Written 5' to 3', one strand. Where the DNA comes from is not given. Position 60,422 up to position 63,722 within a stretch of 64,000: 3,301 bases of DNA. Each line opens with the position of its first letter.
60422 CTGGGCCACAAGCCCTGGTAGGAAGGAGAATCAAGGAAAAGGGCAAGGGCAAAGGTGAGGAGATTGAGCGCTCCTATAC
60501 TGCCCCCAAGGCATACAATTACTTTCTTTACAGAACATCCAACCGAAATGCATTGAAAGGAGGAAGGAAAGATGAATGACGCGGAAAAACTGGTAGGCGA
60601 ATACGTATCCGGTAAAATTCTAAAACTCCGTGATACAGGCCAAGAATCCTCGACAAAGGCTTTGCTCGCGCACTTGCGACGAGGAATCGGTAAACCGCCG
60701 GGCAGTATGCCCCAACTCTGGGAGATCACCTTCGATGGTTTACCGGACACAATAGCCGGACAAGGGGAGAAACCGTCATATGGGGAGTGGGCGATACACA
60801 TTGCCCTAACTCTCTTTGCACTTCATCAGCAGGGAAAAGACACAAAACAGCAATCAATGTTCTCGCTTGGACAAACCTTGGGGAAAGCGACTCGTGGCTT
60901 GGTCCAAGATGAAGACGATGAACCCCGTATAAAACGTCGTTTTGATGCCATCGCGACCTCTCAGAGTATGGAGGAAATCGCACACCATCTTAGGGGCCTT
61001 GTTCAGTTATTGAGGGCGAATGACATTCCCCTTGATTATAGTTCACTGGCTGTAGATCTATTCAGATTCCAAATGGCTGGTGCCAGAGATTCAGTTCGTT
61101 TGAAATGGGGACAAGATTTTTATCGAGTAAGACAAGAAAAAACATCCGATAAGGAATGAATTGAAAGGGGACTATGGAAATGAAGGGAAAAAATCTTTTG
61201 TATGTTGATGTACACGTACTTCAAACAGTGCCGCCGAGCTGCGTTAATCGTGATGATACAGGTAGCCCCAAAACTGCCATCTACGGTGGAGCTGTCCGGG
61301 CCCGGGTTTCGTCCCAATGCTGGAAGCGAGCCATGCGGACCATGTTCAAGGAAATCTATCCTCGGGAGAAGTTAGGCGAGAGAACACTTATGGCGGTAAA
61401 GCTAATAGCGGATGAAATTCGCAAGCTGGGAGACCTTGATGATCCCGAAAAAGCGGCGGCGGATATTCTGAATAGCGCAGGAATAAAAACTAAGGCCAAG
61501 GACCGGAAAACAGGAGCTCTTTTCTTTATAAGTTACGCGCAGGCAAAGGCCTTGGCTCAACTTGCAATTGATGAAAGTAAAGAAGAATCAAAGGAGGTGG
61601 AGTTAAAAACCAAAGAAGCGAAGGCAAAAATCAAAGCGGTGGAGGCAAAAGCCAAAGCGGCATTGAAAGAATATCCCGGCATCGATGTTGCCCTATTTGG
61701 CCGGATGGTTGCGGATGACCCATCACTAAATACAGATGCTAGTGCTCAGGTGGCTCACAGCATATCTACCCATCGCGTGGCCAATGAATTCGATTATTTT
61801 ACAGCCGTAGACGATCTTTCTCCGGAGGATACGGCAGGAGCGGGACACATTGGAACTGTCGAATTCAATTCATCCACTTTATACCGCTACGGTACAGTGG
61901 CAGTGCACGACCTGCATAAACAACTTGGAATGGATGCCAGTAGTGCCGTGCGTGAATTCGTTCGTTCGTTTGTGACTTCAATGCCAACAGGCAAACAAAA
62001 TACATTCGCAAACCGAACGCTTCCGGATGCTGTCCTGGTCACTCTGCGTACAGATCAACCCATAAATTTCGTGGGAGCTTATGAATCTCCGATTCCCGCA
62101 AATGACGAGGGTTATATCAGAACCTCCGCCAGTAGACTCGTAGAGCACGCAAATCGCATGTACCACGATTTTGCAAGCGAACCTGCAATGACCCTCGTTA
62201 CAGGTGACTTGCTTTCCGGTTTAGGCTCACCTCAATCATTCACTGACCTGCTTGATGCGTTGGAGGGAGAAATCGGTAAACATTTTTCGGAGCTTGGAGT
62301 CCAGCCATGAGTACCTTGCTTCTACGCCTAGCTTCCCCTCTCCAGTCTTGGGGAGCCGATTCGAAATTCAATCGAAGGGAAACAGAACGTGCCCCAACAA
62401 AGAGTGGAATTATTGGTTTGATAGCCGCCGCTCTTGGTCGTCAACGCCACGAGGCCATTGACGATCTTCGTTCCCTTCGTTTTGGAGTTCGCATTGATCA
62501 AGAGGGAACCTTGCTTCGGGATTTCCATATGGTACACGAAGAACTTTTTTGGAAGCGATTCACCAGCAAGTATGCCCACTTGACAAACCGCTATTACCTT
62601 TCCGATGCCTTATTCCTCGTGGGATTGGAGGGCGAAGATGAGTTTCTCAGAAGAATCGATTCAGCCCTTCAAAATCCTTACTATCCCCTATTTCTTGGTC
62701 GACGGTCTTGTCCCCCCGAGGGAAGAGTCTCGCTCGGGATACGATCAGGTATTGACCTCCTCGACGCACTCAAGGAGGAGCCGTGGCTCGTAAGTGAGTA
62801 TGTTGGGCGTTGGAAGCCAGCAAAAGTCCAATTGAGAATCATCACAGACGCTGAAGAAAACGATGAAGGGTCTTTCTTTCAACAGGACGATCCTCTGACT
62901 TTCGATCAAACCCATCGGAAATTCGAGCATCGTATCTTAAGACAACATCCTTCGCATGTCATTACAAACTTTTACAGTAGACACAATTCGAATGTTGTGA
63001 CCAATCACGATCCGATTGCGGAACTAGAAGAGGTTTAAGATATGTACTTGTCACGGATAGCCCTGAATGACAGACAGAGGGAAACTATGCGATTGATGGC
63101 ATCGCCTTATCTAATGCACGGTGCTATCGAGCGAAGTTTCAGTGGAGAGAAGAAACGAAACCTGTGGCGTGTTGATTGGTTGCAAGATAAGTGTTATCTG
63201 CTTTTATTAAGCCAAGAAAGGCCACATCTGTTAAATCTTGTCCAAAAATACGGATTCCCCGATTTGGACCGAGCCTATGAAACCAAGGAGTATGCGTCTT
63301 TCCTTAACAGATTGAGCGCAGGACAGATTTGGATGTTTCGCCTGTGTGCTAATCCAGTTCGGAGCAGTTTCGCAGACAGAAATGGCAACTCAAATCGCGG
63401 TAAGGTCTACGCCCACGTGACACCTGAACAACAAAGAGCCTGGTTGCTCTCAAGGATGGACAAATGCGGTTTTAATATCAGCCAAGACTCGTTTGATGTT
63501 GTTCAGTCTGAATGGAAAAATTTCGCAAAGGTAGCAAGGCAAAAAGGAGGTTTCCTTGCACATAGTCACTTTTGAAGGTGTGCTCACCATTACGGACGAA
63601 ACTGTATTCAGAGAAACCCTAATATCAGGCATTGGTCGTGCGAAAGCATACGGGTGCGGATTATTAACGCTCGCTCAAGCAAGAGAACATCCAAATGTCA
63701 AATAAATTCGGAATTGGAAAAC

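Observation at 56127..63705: Type I-E cas locus with intact Cascade structural genes but inactivated cas3 and cas6e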

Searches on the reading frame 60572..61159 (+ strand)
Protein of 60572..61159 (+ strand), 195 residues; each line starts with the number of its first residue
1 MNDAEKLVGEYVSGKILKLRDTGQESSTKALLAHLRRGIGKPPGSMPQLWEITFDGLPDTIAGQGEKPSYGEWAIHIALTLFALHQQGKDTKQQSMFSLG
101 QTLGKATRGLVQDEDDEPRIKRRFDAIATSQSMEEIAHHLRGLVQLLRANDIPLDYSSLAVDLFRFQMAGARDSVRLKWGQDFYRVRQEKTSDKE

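Call 6: search_protein_families(library=ncbifam, proteins=[window:60572-61156:+], max_evalue=0.01)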
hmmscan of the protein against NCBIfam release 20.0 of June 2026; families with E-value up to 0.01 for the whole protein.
window:60572-61156:+ (195 aa): 1 family
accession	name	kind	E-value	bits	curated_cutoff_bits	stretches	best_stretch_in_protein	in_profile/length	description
TIGR02548.2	casB_cse2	equivalog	4.9e-43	147.1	28.5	1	20-185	6-165/167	type I-E CRISPR-associated protein Cse2/CasB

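Call 25: find_encoding_contigs(protein=window:60572-61159:+, flank=10000, max_places=6)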
Protein window:60572-61159:+ (195 aa): 1 contig read that carries it; 1 place shown.
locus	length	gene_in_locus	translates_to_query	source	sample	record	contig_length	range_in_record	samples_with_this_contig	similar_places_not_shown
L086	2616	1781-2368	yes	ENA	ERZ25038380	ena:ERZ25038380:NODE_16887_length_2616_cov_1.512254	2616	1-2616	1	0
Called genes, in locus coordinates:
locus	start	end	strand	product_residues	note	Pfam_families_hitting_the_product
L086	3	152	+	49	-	?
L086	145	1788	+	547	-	PF09481:CRISPR_Cse1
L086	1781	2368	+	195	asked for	PF09485:CRISPR_Cse2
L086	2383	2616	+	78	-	?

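Call 28: list_cluster_members(proteins=[window:60572-61156:+, L086:145-1785:+, window:57570-58940:+, window:63042-63572:+, window:56127-56747:+, window:53344-53994:+])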
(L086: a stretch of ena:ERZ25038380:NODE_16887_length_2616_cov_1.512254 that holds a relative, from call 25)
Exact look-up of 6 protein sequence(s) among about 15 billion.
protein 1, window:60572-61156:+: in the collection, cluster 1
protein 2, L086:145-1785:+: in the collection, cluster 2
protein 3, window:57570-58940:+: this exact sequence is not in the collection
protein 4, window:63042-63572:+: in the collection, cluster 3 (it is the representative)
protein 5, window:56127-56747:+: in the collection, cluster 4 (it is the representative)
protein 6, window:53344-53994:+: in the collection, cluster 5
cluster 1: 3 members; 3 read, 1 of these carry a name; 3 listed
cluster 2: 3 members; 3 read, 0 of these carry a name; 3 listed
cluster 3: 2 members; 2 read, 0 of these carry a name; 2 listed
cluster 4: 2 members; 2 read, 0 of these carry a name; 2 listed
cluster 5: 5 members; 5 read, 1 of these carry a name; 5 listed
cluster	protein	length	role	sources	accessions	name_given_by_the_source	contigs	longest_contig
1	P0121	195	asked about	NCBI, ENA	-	-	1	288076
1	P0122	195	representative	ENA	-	-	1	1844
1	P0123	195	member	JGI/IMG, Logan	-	CRISPR system Cascade subunit CasB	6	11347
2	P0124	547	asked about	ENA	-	-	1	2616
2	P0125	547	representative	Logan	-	-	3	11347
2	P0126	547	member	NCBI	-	-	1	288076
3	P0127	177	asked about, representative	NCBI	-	-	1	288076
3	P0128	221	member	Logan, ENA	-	-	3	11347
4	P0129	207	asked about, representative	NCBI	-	-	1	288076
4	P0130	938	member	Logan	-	-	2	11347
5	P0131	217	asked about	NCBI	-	-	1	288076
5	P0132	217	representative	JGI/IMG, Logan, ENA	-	uncharacterized protein YggE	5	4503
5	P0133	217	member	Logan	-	-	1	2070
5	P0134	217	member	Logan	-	-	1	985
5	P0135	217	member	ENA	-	-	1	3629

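Call 29: find_encoding_contigs(protein=P0130, flank=10000, max_places=6)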
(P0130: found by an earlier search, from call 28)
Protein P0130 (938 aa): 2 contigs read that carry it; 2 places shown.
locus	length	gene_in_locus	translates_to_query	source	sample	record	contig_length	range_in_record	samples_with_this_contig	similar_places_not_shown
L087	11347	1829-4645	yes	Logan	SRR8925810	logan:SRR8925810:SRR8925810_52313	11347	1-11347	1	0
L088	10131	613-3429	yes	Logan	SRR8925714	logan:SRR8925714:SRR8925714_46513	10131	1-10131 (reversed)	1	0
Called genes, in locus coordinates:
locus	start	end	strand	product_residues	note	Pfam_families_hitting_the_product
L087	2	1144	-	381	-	?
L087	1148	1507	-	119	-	-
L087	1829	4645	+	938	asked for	PF18019:Cas3_HD, PF00270:DEAD, PF22590:Cas3-like_C_2, PF18395:Cas3_C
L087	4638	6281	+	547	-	PF09481:CRISPR_Cse1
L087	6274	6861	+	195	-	PF09485:CRISPR_Cse2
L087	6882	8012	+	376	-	PF09344:Cas_CT1975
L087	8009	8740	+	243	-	PF09704:Cas_Cas5d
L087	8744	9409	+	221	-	PF08798:CRISPR_assoc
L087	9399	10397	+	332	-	PF01867:Cas_Cas1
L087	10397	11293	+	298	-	PF09707:Cas_Cas2CT1978, PF00929:RNase_T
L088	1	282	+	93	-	?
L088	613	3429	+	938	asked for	PF18019:Cas3_HD, PF00270:DEAD, PF22590:Cas3-like_C_2, PF18395:Cas3_C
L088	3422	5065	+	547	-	PF09481:CRISPR_Cse1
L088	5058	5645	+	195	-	PF09485:CRISPR_Cse2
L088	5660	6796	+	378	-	PF09344:Cas_CT1975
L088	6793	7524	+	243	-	PF09704:Cas_Cas5d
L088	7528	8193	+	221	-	PF08798:CRISPR_assoc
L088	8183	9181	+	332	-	PF01867:Cas_Cas1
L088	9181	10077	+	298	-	PF09707:Cas_Cas2CT1978, PF00929:RNase_T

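Call 32: find_encoding_contigs(protein=P0127, flank=10000, max_places=6)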
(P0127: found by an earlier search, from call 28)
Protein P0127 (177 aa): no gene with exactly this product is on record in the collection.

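Call 35: find_encoding_contigs(protein=P0123, flank=10000, max_places=10)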
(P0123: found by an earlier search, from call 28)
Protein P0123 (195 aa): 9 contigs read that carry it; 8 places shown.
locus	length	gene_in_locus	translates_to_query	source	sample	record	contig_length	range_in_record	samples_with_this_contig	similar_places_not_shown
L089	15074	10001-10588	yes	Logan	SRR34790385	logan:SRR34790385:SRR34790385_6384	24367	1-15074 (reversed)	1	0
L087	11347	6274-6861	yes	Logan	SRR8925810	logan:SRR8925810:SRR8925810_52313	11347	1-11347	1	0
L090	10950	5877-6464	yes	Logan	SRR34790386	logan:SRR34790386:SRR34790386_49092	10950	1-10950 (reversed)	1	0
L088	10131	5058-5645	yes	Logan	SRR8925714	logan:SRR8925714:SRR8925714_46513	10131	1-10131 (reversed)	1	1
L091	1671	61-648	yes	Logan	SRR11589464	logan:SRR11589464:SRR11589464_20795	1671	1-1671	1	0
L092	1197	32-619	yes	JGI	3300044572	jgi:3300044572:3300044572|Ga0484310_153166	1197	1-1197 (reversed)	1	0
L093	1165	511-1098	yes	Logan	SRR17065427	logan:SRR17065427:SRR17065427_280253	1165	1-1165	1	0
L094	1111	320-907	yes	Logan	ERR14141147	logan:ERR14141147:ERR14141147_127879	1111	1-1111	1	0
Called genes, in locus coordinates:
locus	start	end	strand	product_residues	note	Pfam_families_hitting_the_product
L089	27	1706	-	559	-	PF01268:FTHFS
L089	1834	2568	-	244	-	PF00027:cNMP_binding, PF13545:HTH_Crp_2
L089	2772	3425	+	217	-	PF04402:SIMPL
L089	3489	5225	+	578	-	PF01979:Amidohydro_1, PF07969:Amidohydro_3 (faint), PF13382:Adenine_deam_C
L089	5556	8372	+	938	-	PF18019:Cas3_HD, PF00270:DEAD, PF22590:Cas3-like_C_2, PF18395:Cas3_C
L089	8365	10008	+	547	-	PF09481:CRISPR_Cse1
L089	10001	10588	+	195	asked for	PF09485:CRISPR_Cse2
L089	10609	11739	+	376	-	PF09344:Cas_CT1975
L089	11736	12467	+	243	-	PF09704:Cas_Cas5d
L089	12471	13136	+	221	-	PF08798:CRISPR_assoc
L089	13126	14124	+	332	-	PF01867:Cas_Cas1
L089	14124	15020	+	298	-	PF09707:Cas_Cas2CT1978, PF00929:RNase_T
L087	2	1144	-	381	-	?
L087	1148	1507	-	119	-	-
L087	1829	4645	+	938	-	PF18019:Cas3_HD, PF00270:DEAD, PF22590:Cas3-like_C_2, PF18395:Cas3_C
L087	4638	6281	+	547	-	PF09481:CRISPR_Cse1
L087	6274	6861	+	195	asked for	PF09485:CRISPR_Cse2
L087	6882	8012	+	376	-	PF09344:Cas_CT1975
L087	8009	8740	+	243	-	PF09704:Cas_Cas5d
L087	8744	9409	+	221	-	PF08798:CRISPR_assoc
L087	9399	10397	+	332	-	PF01867:Cas_Cas1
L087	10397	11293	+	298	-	PF09707:Cas_Cas2CT1978, PF00929:RNase_T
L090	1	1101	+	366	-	?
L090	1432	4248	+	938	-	PF18019:Cas3_HD, PF00270:DEAD, PF22590:Cas3-like_C_2, PF18395:Cas3_C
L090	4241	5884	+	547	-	PF09481:CRISPR_Cse1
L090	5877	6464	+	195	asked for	PF09485:CRISPR_Cse2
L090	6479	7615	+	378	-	PF09344:Cas_CT1975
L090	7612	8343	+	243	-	PF09704:Cas_Cas5d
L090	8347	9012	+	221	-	PF08798:CRISPR_assoc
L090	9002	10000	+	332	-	PF01867:Cas_Cas1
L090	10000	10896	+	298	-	PF09707:Cas_Cas2CT1978, PF00929:RNase_T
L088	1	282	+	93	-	?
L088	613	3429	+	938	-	PF18019:Cas3_HD, PF00270:DEAD, PF22590:Cas3-like_C_2, PF18395:Cas3_C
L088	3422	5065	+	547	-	PF09481:CRISPR_Cse1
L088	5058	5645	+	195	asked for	PF09485:CRISPR_Cse2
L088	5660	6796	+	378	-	PF09344:Cas_CT1975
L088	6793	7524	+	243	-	PF09704:Cas_Cas5d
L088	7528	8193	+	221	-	PF08798:CRISPR_assoc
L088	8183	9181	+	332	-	PF01867:Cas_Cas1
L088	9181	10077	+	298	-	PF09707:Cas_Cas2CT1978, PF00929:RNase_T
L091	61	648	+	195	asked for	PF09485:CRISPR_Cse2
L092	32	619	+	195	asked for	PF09485:CRISPR_Cse2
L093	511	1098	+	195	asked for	PF09485:CRISPR_Cse2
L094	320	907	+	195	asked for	PF09485:CRISPR_Cse2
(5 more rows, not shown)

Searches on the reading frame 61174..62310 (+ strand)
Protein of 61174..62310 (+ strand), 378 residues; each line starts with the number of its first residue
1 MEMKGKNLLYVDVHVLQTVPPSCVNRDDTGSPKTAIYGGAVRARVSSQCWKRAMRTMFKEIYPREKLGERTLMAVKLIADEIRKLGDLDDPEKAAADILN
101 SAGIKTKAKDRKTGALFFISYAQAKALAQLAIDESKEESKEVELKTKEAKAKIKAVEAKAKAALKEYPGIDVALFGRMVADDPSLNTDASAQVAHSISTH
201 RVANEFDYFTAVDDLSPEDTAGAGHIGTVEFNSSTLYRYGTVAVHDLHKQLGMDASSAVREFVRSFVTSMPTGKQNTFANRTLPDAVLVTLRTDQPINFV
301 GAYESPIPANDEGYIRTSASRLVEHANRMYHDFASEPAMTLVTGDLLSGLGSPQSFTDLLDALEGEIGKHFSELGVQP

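Call 6: search_protein_families(library=ncbifam, proteins=[window:61174-62307:+], max_evalue=0.01)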
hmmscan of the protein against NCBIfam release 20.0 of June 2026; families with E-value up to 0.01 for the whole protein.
window:61174-62307:+ (378 aa): 1 family
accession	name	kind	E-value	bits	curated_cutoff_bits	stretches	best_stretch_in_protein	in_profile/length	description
TIGR01869.1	casC_Cse4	exception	6e-89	299.2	178.05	1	10-330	2-322/325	type I-E CRISPR-associated protein Cas7/Cse4/CasC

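Call 12: find_encoding_contigs(protein=window:61174-62310:+, flank=10000, max_places=10)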
Protein window:61174-62310:+ (378 aa): no gene with exactly this product is on record in the collection.

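Call 13: find_related_loci(query=window:61174-62307:+, collection=genome_contigs, flank=10000)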
Query window:61174-62307:+ (378 aa) in genome_contigs; peptide patterns used: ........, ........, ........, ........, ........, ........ (x = any residue, [..] = any of these).
599 stretches matched a pattern (row limit reached: there are more); 510 encode a relative of the query (tblastn E <= 1e-3); the best 80 are kept; 80 distinct loci.
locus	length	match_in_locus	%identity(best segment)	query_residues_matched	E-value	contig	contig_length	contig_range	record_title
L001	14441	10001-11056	66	9-367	9e-152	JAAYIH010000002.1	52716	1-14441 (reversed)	MAG: Bacillota bacterium isolate AS09scLD_78 13980_AS09, whole genome shotgun sequence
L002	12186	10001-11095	63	3-375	1e-150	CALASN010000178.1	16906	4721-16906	MAG TPA_asm: uncultured Firmicutes bacterium isolate SRR1562009_bin.32_CONCOCT_v1.1_MAG genome assembly, contig: ERZ7240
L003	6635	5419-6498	62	1-367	2e-150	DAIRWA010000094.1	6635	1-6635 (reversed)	MAG TPA_asm: Bacillota bacterium isolate CTOTU40645 NODE_4619_length_6635_cov_3.065653, whole genome shotgun sequence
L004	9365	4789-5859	62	6-372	3e-150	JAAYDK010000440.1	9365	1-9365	MAG: Spirochaetales bacterium isolate AS06rmzACSIP_552 379474_AS06, whole genome shotgun sequence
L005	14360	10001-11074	61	1-374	3e-149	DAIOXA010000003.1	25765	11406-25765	MAG TPA_asm: Bacillota bacterium isolate CTOTU40444 NODE_1392_length_25765_cov_2.858460, whole genome shotgun sequence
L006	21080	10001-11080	60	3-367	3e-143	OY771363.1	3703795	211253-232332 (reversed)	MAG: Christensenellaceae bacterium isolate 38ba8450-c70d-4108-8ba4-09623ba0e347 genome assembly, chromosome: 1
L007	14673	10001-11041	58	9-369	6e-140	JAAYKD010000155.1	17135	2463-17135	MAG: Bacillota bacterium isolate AS10tlH2TH_376 289061_AS10, whole genome shotgun sequence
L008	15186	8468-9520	63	3-363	4e-136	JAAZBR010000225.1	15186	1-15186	MAG: Clostridiales bacterium isolate AS06rmzACSIP_619 407665_AS06, whole genome shotgun sequence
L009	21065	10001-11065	58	3-375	4e-136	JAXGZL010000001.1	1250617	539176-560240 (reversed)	MAG: Christensenellales bacterium isolate AnMBR.bin536 bin536_1, whole genome shotgun sequence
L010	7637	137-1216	59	1-367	6e-134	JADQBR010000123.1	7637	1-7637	MAG: Bacillota bacterium isolate Soudan_17 NODE_2462_length_7637_cov_15.562912, whole genome shotgun sequence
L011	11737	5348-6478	56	1-371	2e-132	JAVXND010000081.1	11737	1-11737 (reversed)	MAG: Clostridia bacterium isolate CGS6M2-bin21 NODE_81_length_11737_cov_34.928902, whole genome shotgun sequence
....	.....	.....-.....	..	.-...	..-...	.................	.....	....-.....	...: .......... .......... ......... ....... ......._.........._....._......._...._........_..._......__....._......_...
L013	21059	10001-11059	55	3-377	2e-130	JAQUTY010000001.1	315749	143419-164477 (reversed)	MAG: Eubacteriales bacterium isolate STD2_130 NODE_27_length_315749_cov_8.043831_Sandtown_D2, whole genome shotgun seque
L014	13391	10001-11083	56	3-377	3e-129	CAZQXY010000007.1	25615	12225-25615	MAG TPA_asm: uncultured Desulfovibrionaceae bacterium isolate binchicken_co39_542 genome assembly, contig: NODE_4636_len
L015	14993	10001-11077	53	1-377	2e-127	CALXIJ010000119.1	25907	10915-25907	MAG: uncultured Pygmaiobacter sp. isolate E0_RM__bin206 genome assembly, contig: E0_RM__k127_1889619, whole genome shotg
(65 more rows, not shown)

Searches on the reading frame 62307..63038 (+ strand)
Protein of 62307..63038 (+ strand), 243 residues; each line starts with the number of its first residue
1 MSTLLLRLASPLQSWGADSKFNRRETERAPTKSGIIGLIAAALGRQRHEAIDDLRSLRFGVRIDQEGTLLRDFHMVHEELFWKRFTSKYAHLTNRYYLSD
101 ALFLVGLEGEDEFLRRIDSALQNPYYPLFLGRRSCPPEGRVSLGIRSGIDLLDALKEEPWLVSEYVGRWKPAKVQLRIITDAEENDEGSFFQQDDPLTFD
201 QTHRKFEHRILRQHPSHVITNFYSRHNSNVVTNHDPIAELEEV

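Call 6: search_protein_families(library=ncbifam, proteins=[window:62307-63035:+], max_evalue=0.01)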
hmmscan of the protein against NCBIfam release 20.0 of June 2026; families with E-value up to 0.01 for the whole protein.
window:62307-63035:+ (243 aa): 3 families
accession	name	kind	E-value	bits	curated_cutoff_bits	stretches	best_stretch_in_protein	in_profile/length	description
TIGR01868.1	casD_Cas5e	equivalog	3.4e-48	164.4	68.95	1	2-212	1-228/230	type I-E CRISPR-associated protein Cas5/CasD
TIGR02593.1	CRISPR_cas5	subfamily_domain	1.6e-11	43.8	17.8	1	3-45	1-43/43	CRISPR-associated protein Cas5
TIGR01895.1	cas_Cas5t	exception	0.00055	19.6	96.7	1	20-134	21-128/217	type I-B CRISPR-associated protein Cas5b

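Call 26: find_encoding_contigs(protein=window:62307-63038:+, flank=10000, max_places=6)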
Protein window:62307-63038:+ (243 aa): no gene with exactly this product is on record in the collection.

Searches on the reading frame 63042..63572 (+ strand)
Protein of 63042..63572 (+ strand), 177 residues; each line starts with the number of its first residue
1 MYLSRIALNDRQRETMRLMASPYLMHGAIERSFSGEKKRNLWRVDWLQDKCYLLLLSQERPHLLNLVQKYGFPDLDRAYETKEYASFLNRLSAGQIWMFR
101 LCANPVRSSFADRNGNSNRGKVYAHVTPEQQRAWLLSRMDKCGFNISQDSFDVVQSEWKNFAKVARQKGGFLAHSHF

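Call 6: search_protein_families(library=ncbifam, proteins=[window:63042-63572:+], max_evalue=0.01)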
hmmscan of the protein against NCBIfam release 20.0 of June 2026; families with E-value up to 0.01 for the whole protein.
window:63042-63572:+ (177 aa): 1 family
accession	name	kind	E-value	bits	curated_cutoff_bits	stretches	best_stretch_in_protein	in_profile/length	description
TIGR01907.1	casE_Cse3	equivalog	1.6e-08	35.1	45.2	1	1-168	1-164/208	type I-E CRISPR-associated protein Cas6/Cse3/CasE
